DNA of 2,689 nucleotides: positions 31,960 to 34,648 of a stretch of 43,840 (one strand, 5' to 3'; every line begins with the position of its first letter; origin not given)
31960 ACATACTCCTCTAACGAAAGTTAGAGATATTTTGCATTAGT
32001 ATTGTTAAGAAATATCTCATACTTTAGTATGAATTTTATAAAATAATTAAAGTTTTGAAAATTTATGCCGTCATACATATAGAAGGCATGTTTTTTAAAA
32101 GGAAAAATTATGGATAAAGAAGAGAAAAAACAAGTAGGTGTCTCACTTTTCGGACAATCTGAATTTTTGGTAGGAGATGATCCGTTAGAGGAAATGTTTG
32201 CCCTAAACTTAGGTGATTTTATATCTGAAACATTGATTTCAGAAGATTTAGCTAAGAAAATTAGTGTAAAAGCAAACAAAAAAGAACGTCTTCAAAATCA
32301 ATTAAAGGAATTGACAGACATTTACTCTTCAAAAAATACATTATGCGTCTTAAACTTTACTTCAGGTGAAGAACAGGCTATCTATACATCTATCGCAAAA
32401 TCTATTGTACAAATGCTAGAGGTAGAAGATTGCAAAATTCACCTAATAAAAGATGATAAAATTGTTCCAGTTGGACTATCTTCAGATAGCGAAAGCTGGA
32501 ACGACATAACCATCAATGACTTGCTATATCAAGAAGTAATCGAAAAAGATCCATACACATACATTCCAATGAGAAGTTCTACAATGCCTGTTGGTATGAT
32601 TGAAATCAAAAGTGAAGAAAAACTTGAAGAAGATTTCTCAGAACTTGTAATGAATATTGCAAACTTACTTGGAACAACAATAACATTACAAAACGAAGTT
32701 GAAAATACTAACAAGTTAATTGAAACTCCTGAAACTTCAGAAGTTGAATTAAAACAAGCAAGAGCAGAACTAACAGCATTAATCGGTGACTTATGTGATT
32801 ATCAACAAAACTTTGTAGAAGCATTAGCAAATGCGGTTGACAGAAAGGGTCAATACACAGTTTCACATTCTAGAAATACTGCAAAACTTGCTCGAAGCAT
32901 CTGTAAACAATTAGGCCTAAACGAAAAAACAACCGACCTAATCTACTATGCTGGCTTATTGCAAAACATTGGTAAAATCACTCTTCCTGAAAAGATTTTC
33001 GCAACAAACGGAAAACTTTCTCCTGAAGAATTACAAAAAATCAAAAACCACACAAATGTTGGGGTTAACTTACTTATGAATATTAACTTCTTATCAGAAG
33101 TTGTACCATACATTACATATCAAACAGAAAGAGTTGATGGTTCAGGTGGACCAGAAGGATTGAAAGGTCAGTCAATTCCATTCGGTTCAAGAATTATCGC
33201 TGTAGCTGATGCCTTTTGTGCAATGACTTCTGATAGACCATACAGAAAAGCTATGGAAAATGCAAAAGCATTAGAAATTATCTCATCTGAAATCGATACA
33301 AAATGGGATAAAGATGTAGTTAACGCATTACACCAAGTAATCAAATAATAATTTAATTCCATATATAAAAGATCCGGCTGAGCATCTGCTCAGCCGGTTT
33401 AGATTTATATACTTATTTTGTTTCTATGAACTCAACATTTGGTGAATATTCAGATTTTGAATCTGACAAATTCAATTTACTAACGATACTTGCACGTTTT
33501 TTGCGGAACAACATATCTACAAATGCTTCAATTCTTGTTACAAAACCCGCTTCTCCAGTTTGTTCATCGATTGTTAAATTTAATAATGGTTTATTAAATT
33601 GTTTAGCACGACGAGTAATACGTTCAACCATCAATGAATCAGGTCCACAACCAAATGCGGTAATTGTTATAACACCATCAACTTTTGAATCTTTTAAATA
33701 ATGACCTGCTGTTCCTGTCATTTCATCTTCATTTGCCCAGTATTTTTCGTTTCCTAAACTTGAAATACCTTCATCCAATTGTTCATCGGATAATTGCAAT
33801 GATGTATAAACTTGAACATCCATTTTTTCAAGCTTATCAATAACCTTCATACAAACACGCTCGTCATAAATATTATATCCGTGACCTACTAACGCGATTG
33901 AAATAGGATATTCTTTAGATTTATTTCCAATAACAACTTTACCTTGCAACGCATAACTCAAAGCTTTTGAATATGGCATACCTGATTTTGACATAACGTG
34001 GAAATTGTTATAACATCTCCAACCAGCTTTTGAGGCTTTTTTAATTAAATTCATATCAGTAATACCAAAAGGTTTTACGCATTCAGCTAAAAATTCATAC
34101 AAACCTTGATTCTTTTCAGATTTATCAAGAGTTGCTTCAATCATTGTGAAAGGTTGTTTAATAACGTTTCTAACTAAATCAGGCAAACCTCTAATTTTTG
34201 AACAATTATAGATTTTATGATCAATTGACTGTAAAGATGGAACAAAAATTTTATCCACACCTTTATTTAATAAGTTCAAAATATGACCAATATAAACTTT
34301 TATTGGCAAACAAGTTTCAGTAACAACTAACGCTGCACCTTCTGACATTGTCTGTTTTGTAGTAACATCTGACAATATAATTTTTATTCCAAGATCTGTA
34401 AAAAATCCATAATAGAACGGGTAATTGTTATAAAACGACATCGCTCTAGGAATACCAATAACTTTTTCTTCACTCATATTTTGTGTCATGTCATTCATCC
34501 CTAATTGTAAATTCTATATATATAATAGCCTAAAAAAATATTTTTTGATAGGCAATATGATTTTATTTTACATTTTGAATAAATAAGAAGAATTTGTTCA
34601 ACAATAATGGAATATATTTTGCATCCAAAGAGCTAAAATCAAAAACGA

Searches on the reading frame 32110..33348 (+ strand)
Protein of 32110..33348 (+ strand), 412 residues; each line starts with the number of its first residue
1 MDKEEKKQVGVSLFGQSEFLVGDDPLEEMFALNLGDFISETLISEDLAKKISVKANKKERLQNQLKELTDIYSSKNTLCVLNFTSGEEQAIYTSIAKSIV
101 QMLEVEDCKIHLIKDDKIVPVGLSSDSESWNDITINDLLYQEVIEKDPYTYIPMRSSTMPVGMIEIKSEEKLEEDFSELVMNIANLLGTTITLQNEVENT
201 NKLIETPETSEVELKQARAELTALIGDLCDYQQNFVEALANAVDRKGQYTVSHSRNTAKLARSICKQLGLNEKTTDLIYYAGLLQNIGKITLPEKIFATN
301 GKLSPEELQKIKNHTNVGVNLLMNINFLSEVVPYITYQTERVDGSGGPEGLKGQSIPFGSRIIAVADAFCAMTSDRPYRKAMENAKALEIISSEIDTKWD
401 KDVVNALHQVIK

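Call 8: search_protein_families(library=pfam, proteins=[window:32110-33348:+], max_evalue=0.01)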
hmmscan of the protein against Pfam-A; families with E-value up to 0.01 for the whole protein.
window:32110-33348:+ (412 aa): 3 families
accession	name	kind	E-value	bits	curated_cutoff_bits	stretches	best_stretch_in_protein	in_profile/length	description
PF13487.12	HD_5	-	9.7e-43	146.3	27.2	1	238-403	2-170/170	HD domain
PF01966.28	HD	-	2.5e-11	44.3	22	1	251-372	2-116/116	HD domain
PF08668.18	HDOD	-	4e-06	26.9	22.9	1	250-293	95-136/196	HDOD domain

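Call 40: find_homologous_proteins(query=window:32110-33348:+, max_evalue=1e-40)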
Query window:32110-33348:+ (412 aa): 3514 proteins with E <= 1e-40 among 8000 candidates; the best 120 are listed.
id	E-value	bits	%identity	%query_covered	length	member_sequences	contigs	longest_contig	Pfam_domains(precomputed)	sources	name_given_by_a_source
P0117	4.4e-252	853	95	100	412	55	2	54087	PF08668.19,PF13487.13,PF01966.29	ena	-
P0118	3.2e-230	782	86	100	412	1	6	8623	PF08668.19,PF13487.13,PF01966.29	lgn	-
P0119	8.9e-228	773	87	100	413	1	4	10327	PF08668.19,PF13487.13,PF01966.29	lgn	-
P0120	9.5e-228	773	85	100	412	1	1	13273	PF08668.19,PF13487.13,PF01966.29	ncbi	-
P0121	1.2e-227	773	87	100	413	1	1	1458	PF08668.19,PF13487.13,PF01966.29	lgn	-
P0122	4.3e-227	771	87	100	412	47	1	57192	PF08668.19,PF13487.13,PF01966.29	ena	-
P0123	6.2e-226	767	87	100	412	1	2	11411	PF08668.19,PF13487.13,PF01966.29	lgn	-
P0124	1.6e-224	763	85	100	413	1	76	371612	PF08668.19,PF13487.13,PF01966.29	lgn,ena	-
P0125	1.6e-224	763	85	100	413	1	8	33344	PF08668.19,PF13487.13,PF01966.29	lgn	-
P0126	4.4e-224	761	85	100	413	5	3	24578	PF08668.19,PF13487.13,PF01966.29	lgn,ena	-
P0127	4.5e-224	761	85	100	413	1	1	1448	PF08668.19,PF13487.13,PF01966.29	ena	-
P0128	1.2e-223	760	85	100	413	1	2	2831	PF08668.19,PF13487.13,PF01966.29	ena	-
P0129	1.2e-223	760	85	100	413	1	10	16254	PF08668.19,PF13487.13,PF01966.29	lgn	-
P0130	3.9e-222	755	85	100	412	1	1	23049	PF08668.19,PF13487.13,PF01966.29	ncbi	-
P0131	9.6e-222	754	83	100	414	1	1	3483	PF08668.19,PF13487.13,PF01966.29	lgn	-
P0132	1.9e-221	753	85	100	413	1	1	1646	PF08668.19,PF13487.13,PF01966.29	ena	-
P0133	2.5e-219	746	84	100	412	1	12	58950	PF08668.19,PF13487.13,PF01966.29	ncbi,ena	-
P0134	6.0e-219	744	83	100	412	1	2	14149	PF08668.19,PF13487.13,PF01966.29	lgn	-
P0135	1.9e-218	743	84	100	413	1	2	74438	PF08668.19,PF13487.13,PF01966.29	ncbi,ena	-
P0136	1.9e-218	743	84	100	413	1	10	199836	PF08668.19,PF13487.13,PF01966.29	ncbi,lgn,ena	-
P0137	7.0e-218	741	83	100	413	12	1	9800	PF08668.19,PF13487.13,PF01966.29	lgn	-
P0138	1.1e-217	740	83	100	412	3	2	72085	PF08668.19,PF13487.13,PF01966.29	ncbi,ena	-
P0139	1.2e-217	740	82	100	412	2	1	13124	PF08668.19,PF13487.13,PF01966.29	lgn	-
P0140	1.6e-217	740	82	100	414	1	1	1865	PF08668.19,PF13487.13,PF01966.29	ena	-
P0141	2.0e-217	739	82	100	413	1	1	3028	PF08668.19,PF13487.13,PF01966.29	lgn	-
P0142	4.5e-217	738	81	100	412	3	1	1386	PF08668.19,PF13487.13,PF01966.29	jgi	jgi:HD-GYP domain-containing protein (c-di-GMP phosphodiesterase class II)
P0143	5.4e-217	738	82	100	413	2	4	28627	PF08668.19,PF13487.13,PF01966.29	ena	-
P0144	6.5e-217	738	82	100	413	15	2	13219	PF08668.19,PF13487.13,PF01966.29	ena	-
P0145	1.4e-216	737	81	100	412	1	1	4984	PF08668.19,PF13487.13,PF01966.29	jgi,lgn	jgi:HD-GYP domain-containing protein (c-di-GMP phosphodiesterase class II)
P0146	2.7e-216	736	82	100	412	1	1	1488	PF08668.19,PF13487.13,PF01966.29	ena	-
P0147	2.8e-216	736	81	100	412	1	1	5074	PF08668.19,PF13487.13,PF01966.29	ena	-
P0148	3.2e-216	735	83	100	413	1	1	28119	PF08668.19,PF13487.13,PF01966.29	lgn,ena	-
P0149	6.1e-216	735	82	100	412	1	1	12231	PF08668.19,PF13487.13,PF01966.29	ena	-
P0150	9.9e-216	734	82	100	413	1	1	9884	PF08668.19,PF13487.13,PF01966.29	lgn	-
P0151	1.1e-215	734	82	100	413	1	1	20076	PF08668.19,PF13487.13,PF01966.29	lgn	-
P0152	1.1e-215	734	80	100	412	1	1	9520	PF08668.19,PF13487.13,PF01966.29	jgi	jgi:HD-GYP domain-containing protein (c-di-GMP phosphodiesterase class II)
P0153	1.2e-215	734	82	100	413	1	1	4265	PF08668.19,PF13487.13,PF01966.29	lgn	-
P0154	1.6e-215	733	82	100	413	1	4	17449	PF08668.19,PF13487.13,PF01966.29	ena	-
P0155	1.7e-215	733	82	100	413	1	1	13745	PF08668.19,PF13487.13,PF01966.29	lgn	-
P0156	1.9e-215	733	82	100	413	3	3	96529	PF08668.19,PF13487.13,PF01966.29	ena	-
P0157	2.0e-215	733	82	100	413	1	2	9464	PF08668.19,PF13487.13,PF01966.29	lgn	-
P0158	2.1e-215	733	82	100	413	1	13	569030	PF08668.19,PF13487.13,PF01966.29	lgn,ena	-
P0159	2.2e-215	733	82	100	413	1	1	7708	PF08668.19,PF13487.13,PF01966.29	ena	-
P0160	2.3e-215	733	82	100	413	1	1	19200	PF08668.19,PF13487.13,PF01966.29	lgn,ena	-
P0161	2.5e-215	732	82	100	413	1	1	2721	PF08668.19,PF13487.13,PF01966.29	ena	-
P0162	2.6e-215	732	82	100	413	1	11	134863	PF08668.19,PF13487.13,PF01966.29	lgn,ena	-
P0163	2.6e-215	732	83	100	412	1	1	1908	PF13487.13,PF01966.29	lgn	-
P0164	2.8e-215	732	82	100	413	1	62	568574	PF08668.19,PF13487.13,PF01966.29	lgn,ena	-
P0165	2.9e-215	732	82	100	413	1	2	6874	PF08668.19,PF13487.13,PF01966.29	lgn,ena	-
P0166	3.0e-215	732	82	100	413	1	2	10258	PF08668.19,PF13487.13,PF01966.29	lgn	-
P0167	3.1e-215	732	82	100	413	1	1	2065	PF08668.19,PF13487.13,PF01966.29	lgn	-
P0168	3.5e-215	732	82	100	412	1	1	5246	PF08668.19,PF13487.13,PF01966.29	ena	-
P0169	3.5e-215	732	82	100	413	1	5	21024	PF08668.19,PF13487.13,PF01966.29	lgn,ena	-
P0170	3.5e-215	732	82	100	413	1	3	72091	PF08668.19,PF13487.13,PF01966.29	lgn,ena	-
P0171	3.6e-215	732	82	100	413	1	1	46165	PF08668.19,PF13487.13,PF01966.29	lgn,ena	-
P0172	3.6e-215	732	82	100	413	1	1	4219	PF08668.19,PF13487.13,PF01966.29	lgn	-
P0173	3.8e-215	732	82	100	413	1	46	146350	PF08668.19,PF13487.13,PF01966.29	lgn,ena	-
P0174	3.8e-215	732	82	100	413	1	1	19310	PF08668.19,PF13487.13,PF01966.29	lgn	-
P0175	3.9e-215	732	82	100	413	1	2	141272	PF08668.19,PF13487.13,PF01966.29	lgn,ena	-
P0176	4.9e-215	732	82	100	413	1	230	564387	PF08668.19,PF13487.13,PF01966.29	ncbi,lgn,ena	-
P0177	5.0e-215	732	82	100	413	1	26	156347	PF08668.19,PF13487.13,PF01966.29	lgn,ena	-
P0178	5.2e-215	731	82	100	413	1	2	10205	PF08668.19,PF13487.13,PF01966.29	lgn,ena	-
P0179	5.4e-215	731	82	100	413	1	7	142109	PF08668.19,PF13487.13,PF01966.29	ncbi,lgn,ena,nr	ncbi:MAG: hypothetical protein DK841_09375 [Candidatus Melainabacteria bacterium]|nr:MAG: hypothetic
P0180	5.4e-215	731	82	100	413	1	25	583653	PF08668.19,PF13487.13,PF01966.29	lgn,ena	-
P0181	6.0e-215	731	82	100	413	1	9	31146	PF08668.19,PF13487.13,PF01966.29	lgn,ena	-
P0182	6.3e-215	731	82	100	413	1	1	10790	PF08668.19,PF13487.13,PF01966.29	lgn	-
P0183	6.3e-215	731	80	100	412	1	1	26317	PF08668.19,PF13487.13,PF01966.29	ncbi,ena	-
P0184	6.6e-215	731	82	100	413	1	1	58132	PF08668.19,PF13487.13,PF01966.29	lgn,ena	-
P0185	6.6e-215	731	82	100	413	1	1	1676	PF08668.19,PF13487.13,PF01966.29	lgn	-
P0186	6.8e-215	731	82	100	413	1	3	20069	PF08668.19,PF13487.13,PF01966.29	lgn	-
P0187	7.4e-215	731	82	100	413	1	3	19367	PF08668.19,PF13487.13,PF01966.29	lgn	-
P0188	7.4e-215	731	82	100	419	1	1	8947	PF08668.19,PF13487.13,PF01966.29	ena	-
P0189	8.0e-215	731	82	100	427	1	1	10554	PF08668.19,PF13487.13,PF01966.29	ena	-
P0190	8.1e-215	731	82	100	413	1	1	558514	PF08668.19,PF13487.13,PF01966.29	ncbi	-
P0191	8.2e-215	731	82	100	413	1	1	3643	PF08668.19,PF13487.13,PF01966.29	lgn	-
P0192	8.2e-215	731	82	100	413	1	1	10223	PF08668.19,PF13487.13,PF01966.29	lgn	-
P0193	9.1e-215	731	82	100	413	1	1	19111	PF08668.19,PF13487.13,PF01966.29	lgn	-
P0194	9.1e-215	731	82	100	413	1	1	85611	PF08668.19,PF13487.13,PF01966.29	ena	-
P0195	9.1e-215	731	82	100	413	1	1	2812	PF08668.19,PF13487.13,PF01966.29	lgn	-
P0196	9.4e-215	731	82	100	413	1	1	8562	PF08668.19,PF13487.13,PF01966.29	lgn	-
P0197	9.9e-215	731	82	100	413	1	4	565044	PF08668.19,PF13487.13,PF01966.29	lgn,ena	-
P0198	1.0e-214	730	82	100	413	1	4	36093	PF08668.19,PF13487.13,PF01966.29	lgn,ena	-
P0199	1.1e-214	730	82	100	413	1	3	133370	PF08668.19,PF13487.13,PF01966.29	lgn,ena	-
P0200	1.1e-214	730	82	100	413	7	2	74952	PF08668.19,PF13487.13,PF01966.29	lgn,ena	-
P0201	1.2e-214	730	82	100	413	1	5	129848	PF08668.19,PF13487.13,PF01966.29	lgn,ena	-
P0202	1.2e-214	730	82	100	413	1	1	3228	PF08668.19,PF13487.13,PF01966.29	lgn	-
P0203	1.4e-214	730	82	100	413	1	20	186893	PF08668.19,PF13487.13,PF01966.29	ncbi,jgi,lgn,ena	jgi:response regulator receiver modulated metal dependent phosphohydrolase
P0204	1.4e-214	730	82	100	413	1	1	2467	PF08668.19,PF13487.13,PF01966.29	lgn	-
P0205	1.4e-214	730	82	100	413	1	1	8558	PF08668.19,PF13487.13,PF01966.29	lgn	-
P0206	1.4e-214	730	82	100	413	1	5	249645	PF08668.19,PF13487.13,PF01966.29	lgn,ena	-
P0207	1.5e-214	730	82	100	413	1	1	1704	PF08668.19,PF13487.13,PF01966.29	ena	-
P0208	1.5e-214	730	83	100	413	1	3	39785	PF08668.19,PF13487.13,PF01966.29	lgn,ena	-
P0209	1.6e-214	730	82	100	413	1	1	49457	PF08668.19,PF13487.13,PF01966.29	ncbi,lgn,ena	-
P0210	1.6e-214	730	82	100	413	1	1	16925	PF08668.19,PF13487.13,PF01966.29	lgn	-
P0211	1.6e-214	730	82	100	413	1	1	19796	PF08668.19,PF13487.13,PF01966.29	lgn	-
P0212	1.6e-214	730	82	100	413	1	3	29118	PF08668.19,PF13487.13,PF01966.29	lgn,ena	-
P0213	1.6e-214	730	82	100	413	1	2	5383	PF08668.19,PF13487.13,PF01966.29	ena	-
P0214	1.6e-214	730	82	100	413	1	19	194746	PF08668.19,PF13487.13,PF01966.29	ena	-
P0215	1.7e-214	730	82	100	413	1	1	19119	PF08668.19,PF13487.13,PF01966.29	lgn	-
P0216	1.7e-214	730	82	100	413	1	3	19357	PF08668.19,PF13487.13,PF01966.29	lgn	-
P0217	1.9e-214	730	82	100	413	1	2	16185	PF08668.19,PF13487.13,PF01966.29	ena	-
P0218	1.9e-214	730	82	100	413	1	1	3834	PF08668.19,PF13487.13,PF01966.29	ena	-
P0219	1.9e-214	730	82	100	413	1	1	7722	PF08668.19,PF13487.13,PF01966.29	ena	-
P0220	1.9e-214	730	82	100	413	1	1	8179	PF08668.19,PF13487.13,PF01966.29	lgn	-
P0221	2.0e-214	730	82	100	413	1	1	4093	PF08668.19,PF13487.13,PF01966.29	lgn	-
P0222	2.0e-214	730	82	100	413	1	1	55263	PF08668.19,PF13487.13,PF01966.29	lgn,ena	-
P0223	2.0e-214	730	82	100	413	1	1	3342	PF08668.19,PF13487.13,PF01966.29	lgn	-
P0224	2.0e-214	730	82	100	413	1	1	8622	PF08668.19,PF13487.13,PF01966.29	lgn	-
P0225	2.2e-214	729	82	100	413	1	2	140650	PF08668.19,PF13487.13,PF01966.29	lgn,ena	-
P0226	2.2e-214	729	82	100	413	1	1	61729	PF08668.19,PF13487.13,PF01966.29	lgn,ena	-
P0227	2.5e-214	729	82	100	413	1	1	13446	PF08668.19,PF13487.13,PF01966.29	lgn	-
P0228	2.5e-214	729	82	100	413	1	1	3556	PF08668.19,PF13487.13,PF01966.29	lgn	-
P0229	2.6e-214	729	81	100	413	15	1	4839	PF08668.19,PF13487.13,PF01966.29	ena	-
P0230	2.7e-214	729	82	100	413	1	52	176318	PF08668.19,PF13487.13,PF01966.29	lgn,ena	-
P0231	2.8e-214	729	82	100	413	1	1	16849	PF08668.19,PF13487.13,PF01966.29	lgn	-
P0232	2.9e-214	729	81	100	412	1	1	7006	PF08668.19,PF13487.13,PF01966.29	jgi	jgi:HD-GYP domain-containing protein (c-di-GMP phosphodiesterase class II)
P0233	3.0e-214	729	82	100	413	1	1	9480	PF08668.19,PF13487.13,PF01966.29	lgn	-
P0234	3.3e-214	729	82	100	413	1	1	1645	PF08668.19,PF13487.13,PF01966.29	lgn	-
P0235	3.3e-214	729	82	100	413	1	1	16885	PF08668.19,PF13487.13,PF01966.29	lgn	-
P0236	3.4e-214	729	82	100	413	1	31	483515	PF08668.19,PF13487.13,PF01966.29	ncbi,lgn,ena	-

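Call 41: find_encoding_contigs(protein=P0138, flank=10000, max_places=1)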
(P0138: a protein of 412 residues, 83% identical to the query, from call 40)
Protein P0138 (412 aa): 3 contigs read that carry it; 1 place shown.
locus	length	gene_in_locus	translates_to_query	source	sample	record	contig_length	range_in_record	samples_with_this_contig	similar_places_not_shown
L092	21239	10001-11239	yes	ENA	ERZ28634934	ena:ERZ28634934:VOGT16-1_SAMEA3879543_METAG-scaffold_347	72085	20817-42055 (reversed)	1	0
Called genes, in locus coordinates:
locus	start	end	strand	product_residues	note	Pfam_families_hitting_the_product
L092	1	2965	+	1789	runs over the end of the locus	-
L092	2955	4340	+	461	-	PF01565:FAD_binding_4, PF02913:FAD-oxidase_C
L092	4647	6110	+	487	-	PF00749:tRNA-synt_1c, PF19269:Anticodon_2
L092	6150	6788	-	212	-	-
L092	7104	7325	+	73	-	-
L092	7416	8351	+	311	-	PF01795:Methyltransf_5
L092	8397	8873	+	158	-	-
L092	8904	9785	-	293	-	PF00535:Glycos_transf_2, PF10111:Glyco_tranf_2_2, PF13641:Glyco_tranf_2_3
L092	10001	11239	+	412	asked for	PF08668:HDOD (weak), PF13487:HD_5, PF01966:HD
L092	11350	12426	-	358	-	PF09989:DUF2229, PF06050:HGD-D (weak)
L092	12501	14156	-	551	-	PF01136:Peptidase_U32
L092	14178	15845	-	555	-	-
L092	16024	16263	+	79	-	-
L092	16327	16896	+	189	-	PF02545:Maf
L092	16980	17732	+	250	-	-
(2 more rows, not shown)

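Call 42: find_encoding_contigs(protein=P0190, flank=10000, max_places=1)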
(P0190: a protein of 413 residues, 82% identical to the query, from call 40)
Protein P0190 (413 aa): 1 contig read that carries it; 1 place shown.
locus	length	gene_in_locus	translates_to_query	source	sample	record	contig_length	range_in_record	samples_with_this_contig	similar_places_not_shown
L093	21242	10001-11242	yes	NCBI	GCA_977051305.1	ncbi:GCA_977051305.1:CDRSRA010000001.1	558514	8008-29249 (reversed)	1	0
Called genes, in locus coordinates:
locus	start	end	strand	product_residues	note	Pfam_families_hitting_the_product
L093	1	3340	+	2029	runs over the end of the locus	-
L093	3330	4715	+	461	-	PF01565:FAD_binding_4, PF02913:FAD-oxidase_C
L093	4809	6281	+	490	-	PF00749:tRNA-synt_1c, PF19269:Anticodon_2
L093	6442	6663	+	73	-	-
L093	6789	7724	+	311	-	PF01795:Methyltransf_5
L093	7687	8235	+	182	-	-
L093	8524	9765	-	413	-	-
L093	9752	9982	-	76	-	-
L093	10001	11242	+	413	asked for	PF08668:HDOD (weak), PF13487:HD_5, PF01966:HD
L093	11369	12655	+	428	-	PF00709:Adenylsucc_synt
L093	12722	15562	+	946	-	PF00675:Peptidase_M16, PF05193:Peptidase_M16_C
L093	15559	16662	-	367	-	PF03033:Glyco_transf_28, PF04101:Glyco_tran_28_C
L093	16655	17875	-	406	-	PF01098:FTSW_RODA_SPOVE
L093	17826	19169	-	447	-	PF01262:AlaDh_PNT_C (faint), PF21799:MurD-like_N, PF08245:Mur_ligase_M, PF02875:Mur_ligase_C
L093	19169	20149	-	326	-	PF00953:Glycos_transf_4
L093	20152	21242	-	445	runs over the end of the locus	PF08245:Mur_ligase_M, PF02875:Mur_ligase_C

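Call 54: search_protein_families(library=ncbifam, proteins=[window:32110-33348:+], max_evalue=0.1)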
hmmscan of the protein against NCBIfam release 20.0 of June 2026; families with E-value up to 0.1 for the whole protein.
window:32110-33348:+ (412 aa): 4 families
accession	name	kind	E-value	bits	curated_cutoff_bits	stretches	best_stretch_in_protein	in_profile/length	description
NF053512.1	nitric_RR_NosR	exception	5.9e-40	137.6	400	1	209-411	151-354/422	response regulator c-di-GMP phosphodiesterase, NosR family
TIGR00277.1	HDIG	domain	6.5e-07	29.1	27.6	1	247-335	2-78/84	HDIG domain-containing metalloprotein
NF005519.0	PRK07152.1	equivalog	0.0045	16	315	1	217-322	170-268/361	nicotinate-nucleotide adenylyltransferase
NF045665.1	NTPtran_DVU1551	equivalog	0.04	12.9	315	0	234-289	202-259/359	DVU_1551 family NTP transferase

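Call 74: search_solved_structures(query=window:32110-33348:+, max_evalue=0.00001, show_alignments=2)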
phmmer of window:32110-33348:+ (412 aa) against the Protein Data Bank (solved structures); distinct sequences matched with E-value up to 0.00001: 5.
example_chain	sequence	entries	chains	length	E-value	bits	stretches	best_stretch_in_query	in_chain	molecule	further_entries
5z7c_A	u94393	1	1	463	2.6e-25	92.3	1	231-407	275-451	3'3'-cGAMP-specific phosphodiesterase 3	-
9rbz_A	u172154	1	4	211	3.5e-25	91.8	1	233-410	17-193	HD domain/sensory box protein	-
9rc0_A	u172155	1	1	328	6.4e-25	91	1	232-410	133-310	HD domain/sensory box protein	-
4mcw_A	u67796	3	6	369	1.3e-20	76.9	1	228-390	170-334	Metal dependent phosphohydrolase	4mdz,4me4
4r8z_A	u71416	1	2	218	4.6e-16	61.9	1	269-407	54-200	Cyclic di-GMP phosphodiesterase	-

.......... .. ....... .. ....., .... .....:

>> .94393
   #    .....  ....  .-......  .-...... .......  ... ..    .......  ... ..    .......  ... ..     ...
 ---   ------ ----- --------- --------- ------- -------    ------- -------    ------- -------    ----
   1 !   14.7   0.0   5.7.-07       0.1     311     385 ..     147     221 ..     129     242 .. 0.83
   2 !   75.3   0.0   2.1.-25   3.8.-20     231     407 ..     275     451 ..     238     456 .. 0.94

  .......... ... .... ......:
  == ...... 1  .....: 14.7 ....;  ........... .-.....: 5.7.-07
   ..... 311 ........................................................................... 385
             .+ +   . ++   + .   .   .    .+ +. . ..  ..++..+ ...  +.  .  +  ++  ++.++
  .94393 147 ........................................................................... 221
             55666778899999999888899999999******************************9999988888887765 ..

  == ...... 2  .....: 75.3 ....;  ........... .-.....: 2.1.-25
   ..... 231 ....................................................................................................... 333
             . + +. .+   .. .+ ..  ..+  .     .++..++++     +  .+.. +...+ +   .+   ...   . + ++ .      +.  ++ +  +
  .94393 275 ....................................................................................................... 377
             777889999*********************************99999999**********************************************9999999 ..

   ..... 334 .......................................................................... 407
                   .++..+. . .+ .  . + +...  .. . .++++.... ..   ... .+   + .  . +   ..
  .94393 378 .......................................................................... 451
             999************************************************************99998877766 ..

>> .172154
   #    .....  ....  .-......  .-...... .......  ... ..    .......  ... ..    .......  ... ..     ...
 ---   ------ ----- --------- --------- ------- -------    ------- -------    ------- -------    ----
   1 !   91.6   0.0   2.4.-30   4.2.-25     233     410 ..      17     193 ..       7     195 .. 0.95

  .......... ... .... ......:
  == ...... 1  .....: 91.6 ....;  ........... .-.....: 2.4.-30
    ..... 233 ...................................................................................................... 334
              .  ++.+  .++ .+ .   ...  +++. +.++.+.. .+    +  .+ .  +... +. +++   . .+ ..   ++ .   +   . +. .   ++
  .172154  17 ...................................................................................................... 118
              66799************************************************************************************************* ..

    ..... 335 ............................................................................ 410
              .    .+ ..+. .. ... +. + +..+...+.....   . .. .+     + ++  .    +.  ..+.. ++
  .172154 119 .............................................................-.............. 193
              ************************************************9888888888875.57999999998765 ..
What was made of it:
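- On HD-GYP c-di-GMP phosphodiesterase (target 3): Alignment to 5z7c shows LLHDIGK becomes LLQNIGK, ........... becomes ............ (call 74).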

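Call 106: search_protein_families(library=pfam, proteins=[L093:6442-6660:+], max_evalue=10)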
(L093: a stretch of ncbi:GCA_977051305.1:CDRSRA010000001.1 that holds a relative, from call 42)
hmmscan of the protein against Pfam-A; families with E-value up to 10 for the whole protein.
L093:6442-6660:+ (73 aa): 0 families

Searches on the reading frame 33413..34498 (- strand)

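Call 8: search_protein_families(library=pfam, proteins=[window:33413-34498:-], max_evalue=0.01)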
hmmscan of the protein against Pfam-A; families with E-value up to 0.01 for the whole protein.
window:33413-34498:- (361 aa): 2 families
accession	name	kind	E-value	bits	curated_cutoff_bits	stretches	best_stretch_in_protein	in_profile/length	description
PF09989.15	DUF2229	-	1e-46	159.8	29.4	1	14-232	2-214/218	CoA enzyme activase uncharacterised domain (DUF2229)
PF06050.19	HGD-D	-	8.8e-08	32.5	28.4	1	263-330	274-342/342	2-hydroxyglutaryl-CoA dehydratase, D-component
